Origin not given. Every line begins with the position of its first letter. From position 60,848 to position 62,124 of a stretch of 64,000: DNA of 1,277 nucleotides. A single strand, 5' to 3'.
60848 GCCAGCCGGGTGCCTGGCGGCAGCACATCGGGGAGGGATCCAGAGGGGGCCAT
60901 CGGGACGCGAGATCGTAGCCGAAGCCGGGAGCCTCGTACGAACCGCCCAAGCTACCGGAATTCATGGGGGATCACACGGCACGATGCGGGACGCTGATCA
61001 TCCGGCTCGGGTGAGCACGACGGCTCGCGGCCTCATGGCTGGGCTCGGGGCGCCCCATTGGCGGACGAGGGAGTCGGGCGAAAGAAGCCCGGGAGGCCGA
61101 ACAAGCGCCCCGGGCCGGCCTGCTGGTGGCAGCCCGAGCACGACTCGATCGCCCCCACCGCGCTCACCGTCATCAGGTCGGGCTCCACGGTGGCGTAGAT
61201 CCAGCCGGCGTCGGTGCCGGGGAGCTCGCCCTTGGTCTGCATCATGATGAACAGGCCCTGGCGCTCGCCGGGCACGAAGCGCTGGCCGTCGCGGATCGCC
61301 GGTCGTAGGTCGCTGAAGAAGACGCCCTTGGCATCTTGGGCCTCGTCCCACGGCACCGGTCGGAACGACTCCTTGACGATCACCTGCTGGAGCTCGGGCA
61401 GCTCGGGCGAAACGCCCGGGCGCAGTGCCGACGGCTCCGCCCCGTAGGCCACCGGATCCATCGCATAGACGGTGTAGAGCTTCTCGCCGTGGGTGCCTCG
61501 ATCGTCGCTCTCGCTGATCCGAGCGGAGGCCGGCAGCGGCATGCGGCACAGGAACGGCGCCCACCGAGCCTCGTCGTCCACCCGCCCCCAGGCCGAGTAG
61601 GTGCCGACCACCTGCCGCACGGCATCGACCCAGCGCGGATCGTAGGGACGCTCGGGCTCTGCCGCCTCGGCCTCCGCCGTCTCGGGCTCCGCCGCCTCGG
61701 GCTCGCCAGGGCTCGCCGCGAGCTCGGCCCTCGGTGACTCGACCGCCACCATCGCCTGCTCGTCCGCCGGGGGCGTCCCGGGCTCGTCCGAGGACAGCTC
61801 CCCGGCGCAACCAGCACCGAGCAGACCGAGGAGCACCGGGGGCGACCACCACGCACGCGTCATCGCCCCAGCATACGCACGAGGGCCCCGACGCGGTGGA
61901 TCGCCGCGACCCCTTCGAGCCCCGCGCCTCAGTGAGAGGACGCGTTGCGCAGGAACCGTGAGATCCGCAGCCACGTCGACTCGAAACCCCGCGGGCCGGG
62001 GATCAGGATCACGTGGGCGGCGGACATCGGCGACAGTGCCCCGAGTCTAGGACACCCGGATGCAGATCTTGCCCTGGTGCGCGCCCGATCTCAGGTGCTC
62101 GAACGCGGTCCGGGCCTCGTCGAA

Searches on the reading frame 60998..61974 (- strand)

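Call 9: search_protein_families(library=pfam, proteins=[window:60998-61852:-, window:61033-61974:-], max_evalue=0.01)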
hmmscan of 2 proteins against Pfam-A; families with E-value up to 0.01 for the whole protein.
window:60998-61852:- (284 aa): 0 families

window:61033-61974:- (313 aa): 1 family
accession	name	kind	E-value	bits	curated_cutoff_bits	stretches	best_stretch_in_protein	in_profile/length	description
PF16694.10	Cytochrome_P460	-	0.00042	21.1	27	1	229-286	61-117/125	Cytochrome P460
